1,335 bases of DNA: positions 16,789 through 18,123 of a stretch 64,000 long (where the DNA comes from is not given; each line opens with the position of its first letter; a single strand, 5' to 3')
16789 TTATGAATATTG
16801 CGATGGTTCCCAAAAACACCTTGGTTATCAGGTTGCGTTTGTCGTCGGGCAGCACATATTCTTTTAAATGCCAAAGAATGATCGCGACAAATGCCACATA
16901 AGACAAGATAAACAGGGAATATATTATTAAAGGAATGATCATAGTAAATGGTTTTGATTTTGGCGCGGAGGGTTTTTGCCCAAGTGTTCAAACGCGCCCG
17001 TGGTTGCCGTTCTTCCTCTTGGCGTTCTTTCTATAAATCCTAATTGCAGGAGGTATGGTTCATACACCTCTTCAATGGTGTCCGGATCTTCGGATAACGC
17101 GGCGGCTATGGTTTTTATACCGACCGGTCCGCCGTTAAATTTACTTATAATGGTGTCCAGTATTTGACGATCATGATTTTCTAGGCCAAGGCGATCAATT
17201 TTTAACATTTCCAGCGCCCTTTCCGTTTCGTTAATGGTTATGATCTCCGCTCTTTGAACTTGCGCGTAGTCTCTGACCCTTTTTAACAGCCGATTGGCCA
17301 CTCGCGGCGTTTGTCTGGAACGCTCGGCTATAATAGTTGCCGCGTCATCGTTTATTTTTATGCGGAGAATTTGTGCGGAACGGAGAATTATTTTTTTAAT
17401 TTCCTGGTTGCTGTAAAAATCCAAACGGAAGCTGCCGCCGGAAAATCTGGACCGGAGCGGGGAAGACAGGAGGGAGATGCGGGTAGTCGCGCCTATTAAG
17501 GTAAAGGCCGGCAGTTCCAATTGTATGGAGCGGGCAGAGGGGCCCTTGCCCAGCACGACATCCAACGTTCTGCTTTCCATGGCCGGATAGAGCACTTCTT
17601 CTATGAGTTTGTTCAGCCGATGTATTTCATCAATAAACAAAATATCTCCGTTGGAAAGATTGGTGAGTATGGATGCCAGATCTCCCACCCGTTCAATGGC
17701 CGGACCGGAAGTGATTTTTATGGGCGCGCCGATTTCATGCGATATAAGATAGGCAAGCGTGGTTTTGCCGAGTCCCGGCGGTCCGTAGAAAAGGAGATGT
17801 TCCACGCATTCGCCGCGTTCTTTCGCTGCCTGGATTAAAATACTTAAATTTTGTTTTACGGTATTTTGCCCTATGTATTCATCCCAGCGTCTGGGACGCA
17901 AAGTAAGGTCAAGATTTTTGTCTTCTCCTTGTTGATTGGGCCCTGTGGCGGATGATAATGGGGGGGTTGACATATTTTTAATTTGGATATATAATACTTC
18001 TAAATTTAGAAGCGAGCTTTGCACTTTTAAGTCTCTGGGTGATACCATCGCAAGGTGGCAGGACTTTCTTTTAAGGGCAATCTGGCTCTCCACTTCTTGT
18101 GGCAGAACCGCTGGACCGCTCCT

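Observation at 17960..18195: Candidate novel structured sRNA with a textbook promoter and a 19-bp closing helix, wedged between ruvB and pilB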

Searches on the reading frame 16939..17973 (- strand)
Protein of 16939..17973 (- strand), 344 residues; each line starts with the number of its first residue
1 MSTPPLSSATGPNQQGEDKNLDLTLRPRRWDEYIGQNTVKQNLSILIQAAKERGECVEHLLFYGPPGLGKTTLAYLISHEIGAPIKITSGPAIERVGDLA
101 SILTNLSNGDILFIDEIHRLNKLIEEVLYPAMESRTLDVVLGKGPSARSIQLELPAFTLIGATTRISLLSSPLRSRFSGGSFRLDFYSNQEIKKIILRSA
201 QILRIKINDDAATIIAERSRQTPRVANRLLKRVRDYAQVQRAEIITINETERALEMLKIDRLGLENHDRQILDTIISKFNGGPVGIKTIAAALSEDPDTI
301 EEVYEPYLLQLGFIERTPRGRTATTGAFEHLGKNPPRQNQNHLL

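Call 15: find_related_loci(query=window:16942-17973:-, collection=genome_contigs, flank=3000)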
Query window:16942-17973:- (344 aa) in genome_contigs; peptide patterns used: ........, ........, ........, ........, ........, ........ (x = any residue, [..] = any of these).
600 stretches matched a pattern (row limit reached: there are more); 596 encode a relative of the query (tblastn E <= 1e-3); the best 80 are kept; 80 distinct loci.
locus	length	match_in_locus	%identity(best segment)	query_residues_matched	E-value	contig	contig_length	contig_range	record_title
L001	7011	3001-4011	68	8-344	3e-151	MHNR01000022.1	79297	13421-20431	MAG: Candidatus Ryanbacteria bacterium RIFCSPHIGHO2_02_FULL_48_12 rifcsphigho2_02_scaffold_5051, whole genome shotgun se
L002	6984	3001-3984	66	7-335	2e-139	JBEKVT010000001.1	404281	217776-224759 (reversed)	MAG: Minisyncoccia bacterium isolate SPRUCE 610 SPRUCE_610_1, whole genome shotgun sequence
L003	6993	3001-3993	65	13-344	9e-139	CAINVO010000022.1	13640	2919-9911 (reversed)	uncultured bacterium isolate C24_bin-2235 genome assembly, contig: bin-2235:22/45, whole genome shotgun sequence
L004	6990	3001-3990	64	14-344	1e-137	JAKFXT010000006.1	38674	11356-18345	MAG: Patescibacteria group bacterium isolate ND4_Bin_14 ND4_0000041, whole genome shotgun sequence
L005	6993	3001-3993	68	9-339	6e-138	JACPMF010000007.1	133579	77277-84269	MAG: Candidatus Sungiibacteriota bacterium isolate NC_groundwater_542_Ag_S-0.1um_47_13 S35_SO-1_scaffold_29115, whole ge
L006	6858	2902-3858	66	13-332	9e-138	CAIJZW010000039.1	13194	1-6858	uncultured bacterium isolate AlinenLipids_bin-4189 genome assembly, contig: bin-4189:39/84, whole genome shotgun sequenc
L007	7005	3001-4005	63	9-344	5e-137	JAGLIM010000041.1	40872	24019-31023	MAG: Candidatus Paceibacterota bacterium isolate RS_2_5 ROV157_2.bin.5.fa_41, whole genome shotgun sequence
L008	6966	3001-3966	64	19-340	3e-136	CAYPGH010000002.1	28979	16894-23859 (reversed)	MAG TPA_asm: uncultured Candidatus Saccharibacteria bacterium isolate SRP050083_co2_53 genome assembly, contig: NODE_100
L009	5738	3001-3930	67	21-331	4e-136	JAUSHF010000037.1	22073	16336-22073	MAG: bacterium isolate E14_metabat.bin.175 E14_k141_1316841, whole genome shotgun sequence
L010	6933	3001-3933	67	21-332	4e-136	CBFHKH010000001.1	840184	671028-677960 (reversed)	MAG: Minisyncoccia bacterium isolate AGTU_16_bin_21_orig genome assembly, contig: AGTU_16_bin_21_orig_AGTU_16_c_00000000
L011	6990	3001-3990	64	5-332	2e-135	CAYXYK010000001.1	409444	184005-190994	MAG TPA_asm: uncultured Candidatus Saccharibacteria bacterium isolate SRP170004_co1_45 genome assembly, contig: NODE_16_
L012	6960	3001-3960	63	24-344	4e-135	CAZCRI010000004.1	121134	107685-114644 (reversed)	MAG TPA_asm: uncultured Candidatus Saccharibacteria bacterium isolate binchicken_co269_59 genome assembly, contig: NODE_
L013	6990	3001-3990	62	14-344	1e-134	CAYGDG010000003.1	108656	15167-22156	MAG TPA_asm: uncultured Candidatus Saccharibacteria bacterium isolate ERP113451_co1_245 genome assembly, contig: NODE_84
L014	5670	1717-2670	65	18-336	1e-133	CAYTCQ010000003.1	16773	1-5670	MAG TPA_asm: uncultured Candidatus Saccharibacteria bacterium isolate SRP135725_co1_32 genome assembly, contig: NODE_447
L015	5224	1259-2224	64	18-340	3e-133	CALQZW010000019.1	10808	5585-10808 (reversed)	MAG: Candidatus Nomurabacteria bacterium isolate MiH-14oct19-129 genome assembly, contig: MiH-14oct19-C12970, whole geno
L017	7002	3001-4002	60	10-344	2e-132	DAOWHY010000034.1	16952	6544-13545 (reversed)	MAG TPA_asm: Candidatus Moraniibacteriota bacterium isolate CSMAG_2029 CSMAG_2029_k141_3233306_length_16952_cov_16.9800,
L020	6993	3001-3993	60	12-340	2e-130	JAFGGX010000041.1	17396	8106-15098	MAG: Candidatus Buchananbacteria bacterium isolate Zod_Metabat.1414 k87_10443309, whole genome shotgun sequence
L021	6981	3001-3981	61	17-344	6e-129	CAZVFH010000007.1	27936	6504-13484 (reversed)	MAG TPA_asm: uncultured Candidatus Saccharibacteria bacterium isolate binchicken_co266_194 genome assembly, contig: NODE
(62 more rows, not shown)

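Call 43: search_protein_families(library=pfam, proteins=[window:16939-17973:-])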
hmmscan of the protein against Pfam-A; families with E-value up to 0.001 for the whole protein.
window:16939-17973:- (344 aa): 8 families
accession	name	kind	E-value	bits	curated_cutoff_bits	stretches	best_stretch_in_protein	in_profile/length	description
PF05496.18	RuvB_N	-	1.2e-71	240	27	1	25-178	1-154/159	Holliday junction DNA helicase RuvB P-loop domain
PF17864.7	AAA_lid_4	-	2.6e-27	94.8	27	1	187-260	1-74/74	RuvB AAA lid domain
PF05491.19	RuvB_C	-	6e-27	93.8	24.7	1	262-331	2-71/72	RuvB C-terminal winged helix domain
PF00004.35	AAA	-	7.7e-20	72.1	21.2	1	60-178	1-124/131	ATPase family associated with various cellular activities (AAA)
PF07728.20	AAA_5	-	1.3e-10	41.9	22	1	59-177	1-139/139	AAA domain (dynein-related subfamily)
PF06068.19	TIP49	-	1.3e-05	25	23.8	1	31-88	24-81/347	TIP49 P-loop domain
PF01078.27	Mg_chelatase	-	0.0003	20.7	20.3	0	57-77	22-42/207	Magnesium chelatase, subunit ChlI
PF13173.12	AAA_14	-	0.00074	20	27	0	60-141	5-95/129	AAA domain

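Call 62: find_encoding_contigs(protein=window:16939-17973:-, flank=1500, max_places=6)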
Protein window:16939-17973:- (344 aa): no gene with exactly this product is on record in the collection.

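Call 65: find_homologous_proteins(query=window:16942-17973:-, max_evalue=1e-100)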
Query window:16942-17973:- (344 aa): 7964 proteins with E <= 1e-100 among 8000 candidates; the best 120 are listed.
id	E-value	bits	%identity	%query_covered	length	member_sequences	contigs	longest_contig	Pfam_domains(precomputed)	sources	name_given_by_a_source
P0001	3.0e-208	709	94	100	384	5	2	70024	PF05491.20,PF17864.8,PF00004.36,PF05496.19,PF07728.21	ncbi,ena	-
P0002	5.7e-162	557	74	98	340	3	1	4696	PF05491.20,PF17864.8,PF00004.36,PF05496.19,PF07728.21,PF01078.28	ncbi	-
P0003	5.7e-162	557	75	98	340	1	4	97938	PF05491.20,PF17864.8,PF00004.36,PF05496.19,PF07728.21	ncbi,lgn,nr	ncbi:MAG: Holliday junction branch migration DNA helicase RuvB [Candidatus Niyogibacteria bacterium]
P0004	1.2e-161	556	74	98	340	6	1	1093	PF05491.20,PF17864.8,PF00004.36,PF05496.19,PF07728.21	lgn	-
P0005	3.1e-159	548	73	99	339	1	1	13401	PF05491.20,PF17864.8,PF00004.36,PF05496.19,PF07728.21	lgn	-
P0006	2.4e-156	538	73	100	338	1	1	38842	PF06068.20,PF05491.20,PF17864.8,PF00004.36,PF05496.19,PF07728.21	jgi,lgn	jgi:Holliday junction DNA helicase RuvB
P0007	3.1e-156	538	75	96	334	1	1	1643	PF06068.20,PF05491.20,PF17864.8,PF00004.36,PF05496.19,PF07728.21,PF01078.28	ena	-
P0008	3.4e-155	535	74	96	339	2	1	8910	PF05491.20,PF17864.8,PF00004.36,PF05496.19,PF07728.21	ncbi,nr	ncbi:MAG: Holliday junction branch migration DNA helicase RuvB [Candidatus Niyogibacteria bacterium]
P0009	4.6e-155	534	74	97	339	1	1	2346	PF06068.20,PF05491.20,PF17864.8,PF00004.36,PF05496.19,PF07728.21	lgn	-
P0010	6.5e-150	517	71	96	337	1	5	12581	PF05491.20,PF17864.8,PF00004.36,PF05496.19,PF07728.21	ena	-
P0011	6.2e-149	514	71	98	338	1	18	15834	PF06068.20,PF05491.20,PF17864.8,PF00004.36,PF05496.19,PF07728.21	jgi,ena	-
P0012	2.2e-148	512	71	97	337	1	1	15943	PF05491.20,PF17864.8,PF00004.36,PF05496.19,PF07728.21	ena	-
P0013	2.3e-148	512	71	97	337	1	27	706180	PF05491.20,PF17864.8,PF00004.36,PF05496.19,PF07728.21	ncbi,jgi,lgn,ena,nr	ncbi:Holliday junction DNA helicase RuvB [Candidatus Giovannonibacteria bacterium RIFCSPHIGHO2_01_FU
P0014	3.3e-148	512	71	98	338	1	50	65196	PF06068.20,PF05491.20,PF17864.8,PF00004.36,PF05496.19,PF07728.21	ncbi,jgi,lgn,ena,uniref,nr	uniref:Holliday junction branch migration complex subunit RuvB n=1 Tax=Candidatus Giovannonibacteria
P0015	3.7e-148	511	70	97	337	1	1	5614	PF05491.20,PF17864.8,PF00004.36,PF05496.19,PF07728.21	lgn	-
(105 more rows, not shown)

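Call 66: find_encoding_contigs(protein=P0001, flank=2500, max_places=4)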
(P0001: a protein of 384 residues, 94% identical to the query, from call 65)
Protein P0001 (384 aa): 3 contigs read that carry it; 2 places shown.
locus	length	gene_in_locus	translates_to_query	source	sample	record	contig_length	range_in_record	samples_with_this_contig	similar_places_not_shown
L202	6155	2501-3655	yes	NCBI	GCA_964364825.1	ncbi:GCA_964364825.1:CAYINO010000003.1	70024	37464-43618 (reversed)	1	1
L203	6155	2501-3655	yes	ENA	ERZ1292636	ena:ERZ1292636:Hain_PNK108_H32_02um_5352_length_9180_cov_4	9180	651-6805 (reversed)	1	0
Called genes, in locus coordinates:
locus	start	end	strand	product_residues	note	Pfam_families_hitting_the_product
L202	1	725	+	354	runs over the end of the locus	-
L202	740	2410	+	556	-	PF00437:T2SSE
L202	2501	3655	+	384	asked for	PF05496:RuvB_N, PF00004:AAA, PF07728:AAA_5, PF17864:AAA_lid_4, PF05491:WHD_RuvB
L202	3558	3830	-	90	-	-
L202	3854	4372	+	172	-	PF03703:bPH_2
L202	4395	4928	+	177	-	PF20772:TACO1_YebC_N, PF01709:Transcrip_reg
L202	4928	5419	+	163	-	PF02075:RuvC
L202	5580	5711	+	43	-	-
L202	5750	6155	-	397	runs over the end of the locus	PF00579:tRNA-synt_1b, PF01479:S4 (weak)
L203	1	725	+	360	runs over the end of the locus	-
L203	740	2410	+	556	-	PF00437:T2SSE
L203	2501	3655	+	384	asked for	PF05496:RuvB_N, PF00004:AAA, PF07728:AAA_5, PF17864:AAA_lid_4, PF05491:WHD_RuvB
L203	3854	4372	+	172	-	PF03703:bPH_2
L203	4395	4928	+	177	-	PF20772:TACO1_YebC_N, PF01709:Transcrip_reg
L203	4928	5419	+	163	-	PF02075:RuvC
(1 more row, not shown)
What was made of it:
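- Gene callers extend RuvB through it (P0001, 384 aa; calls 65, 66).
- Tried and rejected: A homology search was needed to reach the 94% relative (calls 65, 66).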

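Call 67: find_encoding_contigs(protein=P0003, flank=1500, max_places=3)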
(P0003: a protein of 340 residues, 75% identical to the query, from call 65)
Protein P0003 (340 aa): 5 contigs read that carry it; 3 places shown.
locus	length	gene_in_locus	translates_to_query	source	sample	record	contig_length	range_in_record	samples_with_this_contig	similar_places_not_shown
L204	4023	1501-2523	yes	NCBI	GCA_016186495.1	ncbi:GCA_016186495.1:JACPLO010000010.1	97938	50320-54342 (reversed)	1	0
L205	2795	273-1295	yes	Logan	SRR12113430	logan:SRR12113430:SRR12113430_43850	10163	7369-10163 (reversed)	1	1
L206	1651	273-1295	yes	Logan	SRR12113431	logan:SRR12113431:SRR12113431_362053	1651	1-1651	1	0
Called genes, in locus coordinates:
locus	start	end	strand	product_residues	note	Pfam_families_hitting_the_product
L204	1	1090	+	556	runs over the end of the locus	PF05157:MshEN (weak), PF00437:T2SSE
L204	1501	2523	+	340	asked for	PF05496:RuvB_N, PF00004:AAA, PF07728:AAA_5, PF17864:AAA_lid_4, PF05491:WHD_RuvB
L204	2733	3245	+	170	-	-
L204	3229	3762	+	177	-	PF20772:TACO1_YebC_N, PF01709:Transcrip_reg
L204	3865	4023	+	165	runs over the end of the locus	PF02075:RuvC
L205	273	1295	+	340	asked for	PF05496:RuvB_N, PF00004:AAA, PF07728:AAA_5, PF17864:AAA_lid_4, PF05491:WHD_RuvB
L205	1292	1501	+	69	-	-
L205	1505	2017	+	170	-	-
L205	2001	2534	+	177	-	PF20772:TACO1_YebC_N, PF01709:Transcrip_reg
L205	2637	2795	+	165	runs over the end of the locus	PF02075:RuvC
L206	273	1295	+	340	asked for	PF05496:RuvB_N, PF00004:AAA, PF07728:AAA_5, PF17864:AAA_lid_4, PF05491:WHD_RuvB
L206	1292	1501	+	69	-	-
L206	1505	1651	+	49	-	?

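Call 68: find_encoding_contigs(protein=P0006, flank=1500, max_places=2)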
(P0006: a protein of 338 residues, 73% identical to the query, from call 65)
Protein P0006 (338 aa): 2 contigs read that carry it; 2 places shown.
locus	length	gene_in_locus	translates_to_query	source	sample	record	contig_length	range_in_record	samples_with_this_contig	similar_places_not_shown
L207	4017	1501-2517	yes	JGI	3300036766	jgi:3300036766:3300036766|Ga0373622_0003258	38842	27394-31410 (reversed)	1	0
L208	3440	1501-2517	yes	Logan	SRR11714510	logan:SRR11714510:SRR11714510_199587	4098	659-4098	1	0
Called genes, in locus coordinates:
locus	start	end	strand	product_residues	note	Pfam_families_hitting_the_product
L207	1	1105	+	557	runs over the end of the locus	PF05157:MshEN (faint), PF00437:T2SSE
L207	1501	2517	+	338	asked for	PF06068:TIP49 (faint), PF05496:RuvB_N, PF07728:AAA_5, PF00004:AAA, PF17864:AAA_lid_4, PF05491:WHD_RuvB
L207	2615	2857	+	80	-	-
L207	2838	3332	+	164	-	PF03703:bPH_2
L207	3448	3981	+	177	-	PF20772:TACO1_YebC_N, PF01709:Transcrip_reg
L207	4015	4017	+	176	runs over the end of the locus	PF02075:RuvC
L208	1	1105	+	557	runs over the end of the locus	PF05157:MshEN (faint), PF00437:T2SSE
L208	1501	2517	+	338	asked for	PF06068:TIP49 (faint), PF05496:RuvB_N, PF07728:AAA_5, PF00004:AAA, PF17864:AAA_lid_4, PF05491:WHD_RuvB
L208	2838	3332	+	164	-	PF03703:bPH_2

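Call 78: search_protein_families(library=pfam, proteins=[L012:2357-2932:+, L021:2539-2916:+, L021:1920-2504:+, L020:2065-2883:-, L017:1607-2590:-])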
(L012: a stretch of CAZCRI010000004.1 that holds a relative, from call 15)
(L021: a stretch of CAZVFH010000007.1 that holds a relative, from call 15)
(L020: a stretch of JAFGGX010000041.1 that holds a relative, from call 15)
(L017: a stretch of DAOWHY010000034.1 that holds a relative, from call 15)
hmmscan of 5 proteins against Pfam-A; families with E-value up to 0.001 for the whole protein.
L012:2357-2932:+ (191 aa): 5 families
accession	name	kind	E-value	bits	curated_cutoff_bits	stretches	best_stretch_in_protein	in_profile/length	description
PF01330.27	RuvA_N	-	4.4e-19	68.8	23.6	1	1-61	1-61/61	RuvA N terminal domain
PF14520.12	HHH_5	-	1.2e-16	61.3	27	1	71-128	1-56/57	Helix-hairpin-helix domain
PF00633.29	HHH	-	8.5e-07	29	24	0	102-123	6-27/30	Helix-hairpin-helix motif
PF07499.19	RuvA_C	-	7e-06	26.9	24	1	146-170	3-27/47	RuvA, C-terminal domain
PF12836.13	HHH_3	-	0.00028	21.3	27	0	105-124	12-31/65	Helix-hairpin-helix motif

L021:2539-2916:+ (125 aa): 1 family
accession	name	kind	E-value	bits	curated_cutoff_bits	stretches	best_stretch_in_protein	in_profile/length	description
PF13366.12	PDDEXK_3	-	2.3e-22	80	22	1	8-113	2-108/117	PD-(D/E)XK nuclease superfamily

L021:1920-2504:+ (194 aa): 4 families
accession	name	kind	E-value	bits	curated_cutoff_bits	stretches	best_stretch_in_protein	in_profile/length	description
PF01330.27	RuvA_N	-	2.7e-12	47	23.6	1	1-64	1-61/61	RuvA N terminal domain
PF14520.12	HHH_5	-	1.8e-11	44.8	27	1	74-131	1-56/57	Helix-hairpin-helix domain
PF07499.19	RuvA_C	-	4.4e-05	24.3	24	1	148-191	3-47/47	RuvA, C-terminal domain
PF00633.29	HHH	-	0.00041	20.5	24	0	75-89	11-25/30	Helix-hairpin-helix motif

L020:2065-2883:- (272 aa): 2 families
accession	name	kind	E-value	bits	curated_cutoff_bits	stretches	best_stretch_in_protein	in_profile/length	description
PF24827.1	AstE_AspA_cat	-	7.5e-23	81.5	25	1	14-173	2-174/192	Succinylglutamate desuccinylase/Aspartoacylase catalytic domain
PF17033.10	Peptidase_M99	-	3.3e-05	23.9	27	1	8-112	30-131/267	Carboxypeptidase controlling helical cell shape catalytic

L017:1607-2590:- (327 aa): 17 families
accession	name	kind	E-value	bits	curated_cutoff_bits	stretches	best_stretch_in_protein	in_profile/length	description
PF00515.34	TPR_1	-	1.5e-13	50.3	27.8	1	103-131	3-31/34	Tetratricopeptide repeat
PF07719.23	TPR_2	-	1.1e-12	47.4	27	1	103-132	3-32/34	Tetratricopeptide repeat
PF13414.12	TPR_11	-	3.4e-12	46.3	26.8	1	271-308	5-42/42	TPR repeat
PF13432.12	TPR_16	-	2.8e-11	44.1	32.7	0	245-294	16-65/65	Tetratricopeptide repeat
PF13181.12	TPR_8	-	3.3e-11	42.8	25.7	1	101-133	1-33/34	Tetratricopeptide repeat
PF14559.12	TPR_19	-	1.5e-10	41.7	25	0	274-316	5-47/68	Tetratricopeptide repeat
PF13424.12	TPR_12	-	1.7e-08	34.9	30.1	0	102-131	46-75/77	Tetratricopeptide repeat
PF23914.1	TPR_CcmH_CycH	-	2.9e-08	34.2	42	0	249-308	39-98/158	Cytochrome c-type biogenesis protein H TPR domain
PF12895.13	ANAPC3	-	4.5e-07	30.5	27.2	0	218-280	15-76/82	Anaphase-promoting complex, cyclosome, subunit 3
PF13428.12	TPR_14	-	6.8e-07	29.8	23.5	0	104-142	4-43/44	Tetratricopeptide repeat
PF13431.12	TPR_17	-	6.9e-07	29.5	24.4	1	283-314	2-33/34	Tetratricopeptide repeat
PF25060.1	ARM_TT21_2nd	-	2.7e-06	27.5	27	0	250-306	212-268/270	Tetratricopeptide repeat protein 21 second ARM domain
PF25063.1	ARM_TT21_C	-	7.1e-06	26.5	35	0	65-150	93-180/209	Tetratricopeptide repeat protein 21 C-terminal ARM domain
PF09976.15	TPR_21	-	9.5e-06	25.9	25.5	1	39-139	85-187/193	Tetratricopeptide repeat-like domain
PF25062.1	ARM_TT21_N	-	2e-05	24.8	40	0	206-313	79-187/222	Tetratricopeptide repeat protein 21 N-terminal ARM repeat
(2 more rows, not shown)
